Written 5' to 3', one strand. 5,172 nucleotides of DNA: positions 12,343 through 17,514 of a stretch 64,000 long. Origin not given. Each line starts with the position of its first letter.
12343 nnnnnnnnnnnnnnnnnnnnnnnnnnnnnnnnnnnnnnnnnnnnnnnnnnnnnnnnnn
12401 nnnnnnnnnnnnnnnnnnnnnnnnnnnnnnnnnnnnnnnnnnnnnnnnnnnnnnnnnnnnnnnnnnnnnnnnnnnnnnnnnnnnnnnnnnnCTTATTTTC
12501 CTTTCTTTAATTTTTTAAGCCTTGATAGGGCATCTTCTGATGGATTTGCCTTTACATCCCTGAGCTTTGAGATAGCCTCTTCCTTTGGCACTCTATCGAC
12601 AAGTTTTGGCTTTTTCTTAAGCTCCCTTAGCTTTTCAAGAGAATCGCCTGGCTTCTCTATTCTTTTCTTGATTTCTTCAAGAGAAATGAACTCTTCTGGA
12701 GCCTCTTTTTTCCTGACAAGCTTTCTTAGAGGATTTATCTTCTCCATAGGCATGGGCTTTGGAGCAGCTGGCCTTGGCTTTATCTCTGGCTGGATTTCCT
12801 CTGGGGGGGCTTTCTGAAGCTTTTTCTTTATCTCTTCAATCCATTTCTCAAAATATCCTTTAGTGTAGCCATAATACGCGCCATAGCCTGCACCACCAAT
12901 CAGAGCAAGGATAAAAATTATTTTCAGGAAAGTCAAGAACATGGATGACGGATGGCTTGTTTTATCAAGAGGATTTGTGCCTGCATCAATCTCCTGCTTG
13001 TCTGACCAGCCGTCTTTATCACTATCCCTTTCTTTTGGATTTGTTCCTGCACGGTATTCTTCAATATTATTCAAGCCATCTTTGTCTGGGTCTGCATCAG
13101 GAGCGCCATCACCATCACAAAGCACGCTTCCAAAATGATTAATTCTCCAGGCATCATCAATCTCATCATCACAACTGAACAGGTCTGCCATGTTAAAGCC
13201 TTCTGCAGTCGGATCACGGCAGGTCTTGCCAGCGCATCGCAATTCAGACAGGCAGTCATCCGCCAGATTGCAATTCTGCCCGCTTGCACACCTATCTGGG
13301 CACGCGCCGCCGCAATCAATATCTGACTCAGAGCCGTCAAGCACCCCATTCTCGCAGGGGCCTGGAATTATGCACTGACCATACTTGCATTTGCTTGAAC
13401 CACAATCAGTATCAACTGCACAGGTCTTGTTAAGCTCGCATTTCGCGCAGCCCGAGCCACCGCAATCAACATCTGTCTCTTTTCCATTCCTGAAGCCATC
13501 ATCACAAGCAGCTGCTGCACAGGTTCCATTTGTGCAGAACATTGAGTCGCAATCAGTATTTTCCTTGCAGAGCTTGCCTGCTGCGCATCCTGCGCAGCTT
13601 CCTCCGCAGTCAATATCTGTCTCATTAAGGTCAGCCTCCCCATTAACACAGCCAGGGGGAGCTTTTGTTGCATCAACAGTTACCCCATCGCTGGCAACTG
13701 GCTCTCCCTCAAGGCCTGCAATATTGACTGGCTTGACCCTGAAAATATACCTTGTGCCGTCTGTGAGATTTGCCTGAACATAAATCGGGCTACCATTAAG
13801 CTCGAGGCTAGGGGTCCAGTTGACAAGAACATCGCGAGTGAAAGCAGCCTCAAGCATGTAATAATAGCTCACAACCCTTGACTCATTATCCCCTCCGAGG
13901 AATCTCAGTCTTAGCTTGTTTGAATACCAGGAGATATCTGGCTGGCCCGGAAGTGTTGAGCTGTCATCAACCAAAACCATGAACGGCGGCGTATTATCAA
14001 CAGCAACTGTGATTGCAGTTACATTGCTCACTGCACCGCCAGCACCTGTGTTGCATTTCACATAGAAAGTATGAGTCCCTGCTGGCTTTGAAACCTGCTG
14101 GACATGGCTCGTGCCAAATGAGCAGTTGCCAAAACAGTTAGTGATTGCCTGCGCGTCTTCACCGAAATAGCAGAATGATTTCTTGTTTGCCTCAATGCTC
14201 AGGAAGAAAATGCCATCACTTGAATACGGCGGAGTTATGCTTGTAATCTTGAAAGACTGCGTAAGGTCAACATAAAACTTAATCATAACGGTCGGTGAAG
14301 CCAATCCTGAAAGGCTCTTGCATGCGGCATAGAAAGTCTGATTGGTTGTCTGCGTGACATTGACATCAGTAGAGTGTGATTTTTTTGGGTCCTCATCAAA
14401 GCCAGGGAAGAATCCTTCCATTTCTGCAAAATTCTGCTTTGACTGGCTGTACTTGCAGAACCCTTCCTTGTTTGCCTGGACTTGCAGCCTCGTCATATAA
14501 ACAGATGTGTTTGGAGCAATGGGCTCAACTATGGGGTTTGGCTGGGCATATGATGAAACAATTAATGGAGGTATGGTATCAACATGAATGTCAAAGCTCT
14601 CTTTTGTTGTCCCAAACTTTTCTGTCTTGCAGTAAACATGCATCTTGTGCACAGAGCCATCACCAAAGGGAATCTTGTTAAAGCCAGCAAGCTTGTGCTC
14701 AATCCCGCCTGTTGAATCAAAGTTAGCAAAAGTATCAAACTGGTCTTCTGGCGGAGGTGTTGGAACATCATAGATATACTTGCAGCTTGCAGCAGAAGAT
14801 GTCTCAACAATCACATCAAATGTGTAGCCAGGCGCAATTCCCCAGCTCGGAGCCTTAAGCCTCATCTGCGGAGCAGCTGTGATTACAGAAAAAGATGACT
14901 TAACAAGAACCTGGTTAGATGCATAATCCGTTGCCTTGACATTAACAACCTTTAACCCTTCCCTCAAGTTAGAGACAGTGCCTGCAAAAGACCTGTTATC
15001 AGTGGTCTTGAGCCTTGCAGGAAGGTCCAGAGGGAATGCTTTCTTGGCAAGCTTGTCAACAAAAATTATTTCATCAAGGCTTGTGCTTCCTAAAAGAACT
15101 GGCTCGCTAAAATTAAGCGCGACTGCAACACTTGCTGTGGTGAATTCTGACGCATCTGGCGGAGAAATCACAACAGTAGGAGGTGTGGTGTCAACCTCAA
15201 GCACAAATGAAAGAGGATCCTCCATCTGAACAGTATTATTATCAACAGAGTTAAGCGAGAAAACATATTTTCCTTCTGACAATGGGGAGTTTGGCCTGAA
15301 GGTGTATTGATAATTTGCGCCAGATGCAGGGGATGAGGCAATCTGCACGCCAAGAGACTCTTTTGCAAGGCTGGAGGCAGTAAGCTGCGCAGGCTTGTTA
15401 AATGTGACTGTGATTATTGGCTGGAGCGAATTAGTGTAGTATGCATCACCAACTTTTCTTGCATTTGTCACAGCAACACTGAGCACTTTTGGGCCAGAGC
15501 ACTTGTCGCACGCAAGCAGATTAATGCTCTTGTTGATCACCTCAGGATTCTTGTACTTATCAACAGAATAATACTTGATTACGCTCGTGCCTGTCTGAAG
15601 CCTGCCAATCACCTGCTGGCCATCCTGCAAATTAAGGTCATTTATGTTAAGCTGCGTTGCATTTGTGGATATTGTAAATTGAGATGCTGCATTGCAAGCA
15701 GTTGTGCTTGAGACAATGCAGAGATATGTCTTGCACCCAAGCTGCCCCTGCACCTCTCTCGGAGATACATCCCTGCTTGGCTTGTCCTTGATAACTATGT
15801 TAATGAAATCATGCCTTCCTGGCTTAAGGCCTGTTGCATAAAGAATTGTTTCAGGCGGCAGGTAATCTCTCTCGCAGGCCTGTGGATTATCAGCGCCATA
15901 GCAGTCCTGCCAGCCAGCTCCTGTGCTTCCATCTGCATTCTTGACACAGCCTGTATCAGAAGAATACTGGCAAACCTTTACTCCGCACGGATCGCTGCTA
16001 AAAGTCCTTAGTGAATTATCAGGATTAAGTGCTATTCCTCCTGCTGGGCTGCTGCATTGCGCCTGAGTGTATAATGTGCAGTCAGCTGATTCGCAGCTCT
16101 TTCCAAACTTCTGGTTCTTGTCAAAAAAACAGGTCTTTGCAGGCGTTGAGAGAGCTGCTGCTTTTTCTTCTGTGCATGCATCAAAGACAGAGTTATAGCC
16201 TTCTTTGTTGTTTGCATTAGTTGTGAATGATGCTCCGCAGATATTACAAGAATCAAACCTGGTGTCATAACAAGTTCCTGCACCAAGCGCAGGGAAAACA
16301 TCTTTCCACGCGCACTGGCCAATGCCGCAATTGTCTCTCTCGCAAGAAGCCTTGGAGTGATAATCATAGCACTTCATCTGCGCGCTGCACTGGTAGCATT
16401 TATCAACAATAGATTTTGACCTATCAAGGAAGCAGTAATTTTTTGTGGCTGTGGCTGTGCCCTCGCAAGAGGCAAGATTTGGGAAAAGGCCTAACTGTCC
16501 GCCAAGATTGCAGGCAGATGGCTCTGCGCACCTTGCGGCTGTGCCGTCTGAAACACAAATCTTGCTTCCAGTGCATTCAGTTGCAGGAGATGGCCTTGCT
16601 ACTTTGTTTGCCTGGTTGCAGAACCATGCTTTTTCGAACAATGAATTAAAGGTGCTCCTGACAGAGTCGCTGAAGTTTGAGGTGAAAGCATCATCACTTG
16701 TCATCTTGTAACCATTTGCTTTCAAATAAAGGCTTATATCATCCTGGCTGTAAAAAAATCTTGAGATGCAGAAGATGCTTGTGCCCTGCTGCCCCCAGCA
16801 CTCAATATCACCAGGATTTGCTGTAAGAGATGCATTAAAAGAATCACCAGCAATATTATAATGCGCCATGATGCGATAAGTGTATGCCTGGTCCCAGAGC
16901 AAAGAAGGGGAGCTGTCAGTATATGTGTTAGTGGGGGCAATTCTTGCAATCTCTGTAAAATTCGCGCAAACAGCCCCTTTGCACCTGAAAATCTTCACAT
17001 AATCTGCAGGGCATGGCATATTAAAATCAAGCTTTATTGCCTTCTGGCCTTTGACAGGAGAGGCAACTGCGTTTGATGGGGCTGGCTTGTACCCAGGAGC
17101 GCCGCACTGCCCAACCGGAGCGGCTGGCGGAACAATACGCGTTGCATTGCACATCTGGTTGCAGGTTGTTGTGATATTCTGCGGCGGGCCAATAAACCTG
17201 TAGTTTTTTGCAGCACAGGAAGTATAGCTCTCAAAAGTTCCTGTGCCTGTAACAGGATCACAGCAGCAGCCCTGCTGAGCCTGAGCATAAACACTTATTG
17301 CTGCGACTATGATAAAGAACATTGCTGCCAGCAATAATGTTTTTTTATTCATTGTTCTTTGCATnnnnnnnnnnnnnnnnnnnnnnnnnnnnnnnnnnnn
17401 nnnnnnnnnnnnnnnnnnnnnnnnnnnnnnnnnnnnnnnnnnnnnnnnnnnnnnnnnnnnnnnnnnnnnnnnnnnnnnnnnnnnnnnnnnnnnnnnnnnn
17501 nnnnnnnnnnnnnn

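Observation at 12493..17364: Modular architecture of the 1623-aa giant protein: triple Cys-rich 45-aa modules, thrombospondin-type-3-like Ca sites, a TM anchor and a 120-aa K/E-rich cytoplasmic tail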

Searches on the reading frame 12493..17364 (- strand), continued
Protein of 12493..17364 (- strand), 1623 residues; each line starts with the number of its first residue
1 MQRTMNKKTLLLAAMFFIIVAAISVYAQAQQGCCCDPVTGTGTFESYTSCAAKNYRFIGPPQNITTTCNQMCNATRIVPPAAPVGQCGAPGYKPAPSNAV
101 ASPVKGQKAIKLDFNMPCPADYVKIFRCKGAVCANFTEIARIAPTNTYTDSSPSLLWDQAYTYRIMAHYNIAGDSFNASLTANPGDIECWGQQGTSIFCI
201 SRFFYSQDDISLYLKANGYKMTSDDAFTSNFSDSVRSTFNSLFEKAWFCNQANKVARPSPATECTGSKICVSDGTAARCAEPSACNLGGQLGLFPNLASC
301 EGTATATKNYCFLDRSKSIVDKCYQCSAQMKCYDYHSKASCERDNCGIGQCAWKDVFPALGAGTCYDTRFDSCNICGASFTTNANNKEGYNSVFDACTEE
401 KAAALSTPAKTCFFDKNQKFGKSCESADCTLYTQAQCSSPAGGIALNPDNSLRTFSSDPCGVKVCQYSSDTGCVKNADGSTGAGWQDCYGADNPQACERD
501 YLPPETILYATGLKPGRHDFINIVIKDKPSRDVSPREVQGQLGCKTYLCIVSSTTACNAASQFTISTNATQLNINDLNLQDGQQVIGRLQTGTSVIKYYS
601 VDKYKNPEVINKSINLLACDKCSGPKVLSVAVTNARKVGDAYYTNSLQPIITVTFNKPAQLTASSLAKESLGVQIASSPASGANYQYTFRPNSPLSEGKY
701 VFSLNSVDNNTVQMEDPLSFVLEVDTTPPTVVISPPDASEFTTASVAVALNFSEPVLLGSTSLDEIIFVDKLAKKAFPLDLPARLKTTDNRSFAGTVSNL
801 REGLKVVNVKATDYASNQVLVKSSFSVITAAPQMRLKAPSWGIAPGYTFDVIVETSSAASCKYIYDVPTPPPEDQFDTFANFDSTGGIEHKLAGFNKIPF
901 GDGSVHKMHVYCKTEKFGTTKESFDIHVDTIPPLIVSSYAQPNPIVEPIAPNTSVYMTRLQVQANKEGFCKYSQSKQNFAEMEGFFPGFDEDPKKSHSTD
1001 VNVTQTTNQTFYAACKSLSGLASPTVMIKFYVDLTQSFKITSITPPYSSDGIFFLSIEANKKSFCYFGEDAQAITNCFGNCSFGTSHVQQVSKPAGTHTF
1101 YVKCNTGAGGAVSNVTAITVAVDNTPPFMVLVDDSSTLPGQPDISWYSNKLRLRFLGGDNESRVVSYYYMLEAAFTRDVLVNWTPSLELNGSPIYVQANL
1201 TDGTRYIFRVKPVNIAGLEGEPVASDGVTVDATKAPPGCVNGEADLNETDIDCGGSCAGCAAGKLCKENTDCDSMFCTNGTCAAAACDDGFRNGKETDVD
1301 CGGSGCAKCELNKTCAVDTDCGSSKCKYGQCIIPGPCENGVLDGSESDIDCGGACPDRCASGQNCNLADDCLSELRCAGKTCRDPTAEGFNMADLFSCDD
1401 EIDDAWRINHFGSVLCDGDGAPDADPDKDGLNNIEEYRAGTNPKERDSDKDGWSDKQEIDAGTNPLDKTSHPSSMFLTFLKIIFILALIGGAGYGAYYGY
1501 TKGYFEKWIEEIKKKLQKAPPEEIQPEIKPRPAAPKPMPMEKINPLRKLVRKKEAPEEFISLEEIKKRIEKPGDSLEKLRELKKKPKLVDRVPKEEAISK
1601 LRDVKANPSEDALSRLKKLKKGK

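Call 82: find_encoding_contigs(protein=P0059, flank=10000, max_places=1)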
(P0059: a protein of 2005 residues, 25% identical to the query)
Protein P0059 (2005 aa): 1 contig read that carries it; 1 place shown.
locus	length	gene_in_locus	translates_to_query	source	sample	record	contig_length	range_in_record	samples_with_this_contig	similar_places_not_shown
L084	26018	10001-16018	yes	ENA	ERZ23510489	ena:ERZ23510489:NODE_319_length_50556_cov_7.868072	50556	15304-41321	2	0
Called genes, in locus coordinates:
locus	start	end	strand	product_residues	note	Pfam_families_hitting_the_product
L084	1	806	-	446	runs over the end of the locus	PF00482:T2SSF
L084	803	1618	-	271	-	PF00482:T2SSF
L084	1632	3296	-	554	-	PF00437:T2SSE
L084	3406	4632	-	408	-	PF28019:HmpF (weak), PF24161:CCDC39 (weak)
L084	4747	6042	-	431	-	-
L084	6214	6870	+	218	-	-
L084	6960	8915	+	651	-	-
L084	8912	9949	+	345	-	-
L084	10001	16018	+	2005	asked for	-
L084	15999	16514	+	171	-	-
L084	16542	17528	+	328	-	-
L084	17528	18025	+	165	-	-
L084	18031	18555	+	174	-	-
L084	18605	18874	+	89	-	-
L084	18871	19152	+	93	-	-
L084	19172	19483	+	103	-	-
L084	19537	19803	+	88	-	PF01866:Diphthamide_syn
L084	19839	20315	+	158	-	-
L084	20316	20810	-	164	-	-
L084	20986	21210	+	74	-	-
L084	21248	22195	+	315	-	PF14520:HHH_5, PF00154:RecA_N, PF08423:Rad51, PF13481:AAA_25 (weak), PF06745:ATPase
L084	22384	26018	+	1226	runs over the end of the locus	PF23273:DUF7076 (faint)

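Call 84: find_encoding_contigs(protein=P0058, flank=10000, max_places=1)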
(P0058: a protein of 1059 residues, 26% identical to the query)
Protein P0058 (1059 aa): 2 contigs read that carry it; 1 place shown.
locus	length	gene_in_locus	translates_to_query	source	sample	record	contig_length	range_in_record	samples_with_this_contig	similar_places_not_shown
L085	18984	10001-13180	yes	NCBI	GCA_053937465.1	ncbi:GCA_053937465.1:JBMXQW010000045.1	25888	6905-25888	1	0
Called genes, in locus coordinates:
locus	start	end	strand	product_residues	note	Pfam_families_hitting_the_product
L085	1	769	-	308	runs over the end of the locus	-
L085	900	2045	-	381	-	PF00162:PGK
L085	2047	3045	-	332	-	PF00044:Gp_dh_N, PF02800:Gp_dh_C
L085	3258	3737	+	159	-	-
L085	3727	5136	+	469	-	-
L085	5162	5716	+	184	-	PF01876:RNase_P_p30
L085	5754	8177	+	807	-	-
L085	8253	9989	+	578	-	-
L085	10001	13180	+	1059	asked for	PF19077:Big_13 (faint), PF09136:Glucodextran_B (faint)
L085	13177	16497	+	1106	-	PF19077:Big_13 (weak), PF07495:Y_Y_Y (faint), PF13750:Big_3_3 (faint), PF02412:TSP_3 (faint), PF18884:TSP3_bac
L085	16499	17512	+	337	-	-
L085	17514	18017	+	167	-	-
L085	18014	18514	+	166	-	-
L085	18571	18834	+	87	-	-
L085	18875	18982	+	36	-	?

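Call 85: find_encoding_contigs(protein=P0046, flank=10000, max_places=1)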
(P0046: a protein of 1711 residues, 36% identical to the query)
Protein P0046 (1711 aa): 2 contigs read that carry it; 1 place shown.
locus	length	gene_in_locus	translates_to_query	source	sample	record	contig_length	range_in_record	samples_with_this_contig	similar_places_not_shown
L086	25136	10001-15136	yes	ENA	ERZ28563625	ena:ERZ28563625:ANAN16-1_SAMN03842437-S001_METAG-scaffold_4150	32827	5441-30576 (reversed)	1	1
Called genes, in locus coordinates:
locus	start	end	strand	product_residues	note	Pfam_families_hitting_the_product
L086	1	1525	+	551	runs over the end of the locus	PF03484:B5, PF17759:tRNA_synthFbeta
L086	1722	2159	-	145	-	PF00467:KOW (weak)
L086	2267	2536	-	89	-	PF01199:Ribosomal_L34e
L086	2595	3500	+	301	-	PF01171:ATP_bind_3, PF01507:PAPS_reduct (faint), PF03054:tRNA_Me_trans, PF06508:QueC (weak)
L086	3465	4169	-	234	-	PF01479:S4, PF00849:PseudoU_synth_2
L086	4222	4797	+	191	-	PF01876:RNase_P_p30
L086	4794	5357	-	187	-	-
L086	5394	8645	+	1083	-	-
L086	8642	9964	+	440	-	-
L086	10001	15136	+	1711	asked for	-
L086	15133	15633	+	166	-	-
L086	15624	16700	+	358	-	-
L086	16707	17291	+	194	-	-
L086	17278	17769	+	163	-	-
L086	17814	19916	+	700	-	PF01636:APH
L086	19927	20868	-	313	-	PF04014:MazE_antitoxin (weak)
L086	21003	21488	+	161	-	PF01037:AsnC_trans_reg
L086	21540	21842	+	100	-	-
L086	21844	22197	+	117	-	-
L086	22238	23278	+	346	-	PF04015:DUF362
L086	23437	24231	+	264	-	-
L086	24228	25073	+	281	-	-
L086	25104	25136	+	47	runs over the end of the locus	-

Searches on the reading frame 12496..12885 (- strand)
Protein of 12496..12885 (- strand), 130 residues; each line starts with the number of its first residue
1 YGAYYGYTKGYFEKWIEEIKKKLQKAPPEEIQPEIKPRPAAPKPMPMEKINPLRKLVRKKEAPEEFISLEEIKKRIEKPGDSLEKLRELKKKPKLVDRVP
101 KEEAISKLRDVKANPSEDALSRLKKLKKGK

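Call 76: find_homologous_proteins(query=A5, max_evalue=0.001)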
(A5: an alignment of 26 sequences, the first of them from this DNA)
Query A5 (26 sequences) (130 aa, profile of the alignment): 1 proteins with E <= 0.001 among 8000 candidates.
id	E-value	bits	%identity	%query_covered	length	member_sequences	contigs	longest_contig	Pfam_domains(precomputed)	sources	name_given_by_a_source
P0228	2.2e-15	75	90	92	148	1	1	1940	-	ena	-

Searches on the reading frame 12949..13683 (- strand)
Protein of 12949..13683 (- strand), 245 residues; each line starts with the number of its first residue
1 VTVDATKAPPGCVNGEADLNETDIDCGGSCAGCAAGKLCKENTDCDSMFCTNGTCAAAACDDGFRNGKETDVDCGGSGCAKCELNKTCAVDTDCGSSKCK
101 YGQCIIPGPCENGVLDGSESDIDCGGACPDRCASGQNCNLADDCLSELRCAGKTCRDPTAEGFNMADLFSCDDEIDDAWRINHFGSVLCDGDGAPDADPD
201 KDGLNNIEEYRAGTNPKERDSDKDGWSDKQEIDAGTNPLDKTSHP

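Call 41: predict_structure(alignment_id=A2)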
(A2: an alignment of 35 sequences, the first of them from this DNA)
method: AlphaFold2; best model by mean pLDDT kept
length: 245 residues; sequences in the alignment: 35
mean_pLDDT: 88.2   pTM: 0.44
mean pLDDT of the five models: 88.2, 87.4, 85.2, 80.6, 78.3
residues with pLDDT >= 90: 136; 70-90: 91; 50-70: 17; < 50: 1
segments of 3 or more residues with pLDDT < 50: none
pLDDT, mean of each block of 10 residues (from residue 1): 64 79 86 91 89 88 80 84 92 92 91 87 91 93 90 80 66 92 92 97 98 97 98 97 96
secondary structure, 60 per line:
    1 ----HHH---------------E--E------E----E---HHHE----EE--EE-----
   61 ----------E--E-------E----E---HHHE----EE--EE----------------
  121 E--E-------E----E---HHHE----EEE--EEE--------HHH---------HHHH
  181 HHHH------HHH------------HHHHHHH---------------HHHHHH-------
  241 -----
elements in order: E149-151 E154-156 H177-184 H206-212 H228-233

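Call 51: fold_search(model_id=the predicted structure, library=pdb)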
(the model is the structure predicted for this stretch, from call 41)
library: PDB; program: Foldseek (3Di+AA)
matches with E <= 10: 47; with E <= 0.001: 0
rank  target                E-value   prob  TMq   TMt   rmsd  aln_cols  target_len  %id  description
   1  5o57_MODEL_1_A        4.8e-01  0.18  0.15  0.35  11.5       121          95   17  Solution Structure of the N-terminal Region of Dkk4 (released 2018-06-13)
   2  7c7r_A                9.2e-01  0.95  0.18  0.10   1.0        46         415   35  Biofilm associated protein - B domain (released 2021-05-12)
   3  7c7u_A                9.2e-01  0.94  0.17  0.07   1.0        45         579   36  Biofilm associated protein - BSP domain (released 2021-05-12)
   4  9nvh_MODEL_1_A        1.9e+00  0.20  0.10  0.55   2.6        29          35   34  NMR structure of conotoxin k-SrXIA (released 2025-05-14)
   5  1eth_B                1.9e+00  0.05  0.09  0.23  10.0        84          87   17  TRIACYLGLYCEROL LIPASE/COLIPASE COMPLEX (released 1996-12-07)
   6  1h9i_I                2.0e+00  0.41  0.09  0.64   0.8        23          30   35  COMPLEX OF EETI-II MUTANT WITH PORCINE TRYPSIN (released 2004-07-26)
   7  1hvw_MODEL_1_A        2.6e+00  0.23  0.08  0.71   0.8        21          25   43  HAIRPINLESS MUTANT OF OMEGA-ATRACOTOXIN-HV1A (released 2001-01-17)
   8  1mct_I                2.8e+00  0.25  0.08  0.62   0.7        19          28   26  THE REFINED 1.6 ANGSTROMS RESOLUTION CRYSTAL STRUCTURE OF THE COMPLEX FORMED BETWEEN PORCINE BETA-TRYPSIN AND MCTI-A,  (released 1994-01-31)
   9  1la4_MODEL_1_A        3.2e+00  0.35  0.10  0.67   1.0        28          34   28  Solution Structure of SGTx1 (released 2003-11-11)
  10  1h9h_I                3.2e+00  0.23  0.09  0.61   1.2        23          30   30  COMPLEX OF EETI-II WITH PORCINE TRYPSIN (released 2004-07-26)
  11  1w7z_A                3.2e+00  0.23  0.09  0.60   1.2        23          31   30  Crystal structure of the free (uncomplexed) Ecballium elaterium trypsin inhibitor (EETI-II) (released 2005-11-01)
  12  5fzv_MODEL_1_A        3.4e+00  0.47  0.10  0.75   0.5        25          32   24  High resolution solution NMR structure of the spider venom peptide U3- scytotoxin-Sth1a (released 2016-06-08)
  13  6nk9_MODEL_1_A        3.4e+00  0.25  0.11  0.67   3.0        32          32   31  Solution structure of AcaTx1, a potassium channel inhibitor from the sea anemone Antopleura cascaia (released 2020-01-15)
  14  2a2v_MODEL_1_A        3.4e+00  0.23  0.10  0.62   1.9        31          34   29  The solution structure of Jingzhaotoxin-XI (released 2005-07-05)
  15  1oig_MODEL_1_A        3.4e+00  0.13  0.09  0.60   1.5        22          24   45  The solution structure of the DPY module from the Dumpy protein (released 2003-06-26)
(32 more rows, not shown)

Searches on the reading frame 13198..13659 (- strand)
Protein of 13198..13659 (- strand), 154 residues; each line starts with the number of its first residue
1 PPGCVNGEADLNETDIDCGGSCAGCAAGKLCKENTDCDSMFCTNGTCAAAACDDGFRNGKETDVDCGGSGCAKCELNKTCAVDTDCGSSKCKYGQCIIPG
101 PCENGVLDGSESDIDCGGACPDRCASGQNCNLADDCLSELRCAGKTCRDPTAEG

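Call 10: search_solved_structures(query=window:13198-13659:-, max_evalue=10, show_alignments=3)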
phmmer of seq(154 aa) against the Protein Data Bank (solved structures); distinct sequences matched with E-value up to 10: 1.
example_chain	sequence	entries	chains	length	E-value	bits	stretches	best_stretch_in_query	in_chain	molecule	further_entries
7eau_A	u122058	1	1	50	0.15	15.4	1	25-61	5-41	SIN1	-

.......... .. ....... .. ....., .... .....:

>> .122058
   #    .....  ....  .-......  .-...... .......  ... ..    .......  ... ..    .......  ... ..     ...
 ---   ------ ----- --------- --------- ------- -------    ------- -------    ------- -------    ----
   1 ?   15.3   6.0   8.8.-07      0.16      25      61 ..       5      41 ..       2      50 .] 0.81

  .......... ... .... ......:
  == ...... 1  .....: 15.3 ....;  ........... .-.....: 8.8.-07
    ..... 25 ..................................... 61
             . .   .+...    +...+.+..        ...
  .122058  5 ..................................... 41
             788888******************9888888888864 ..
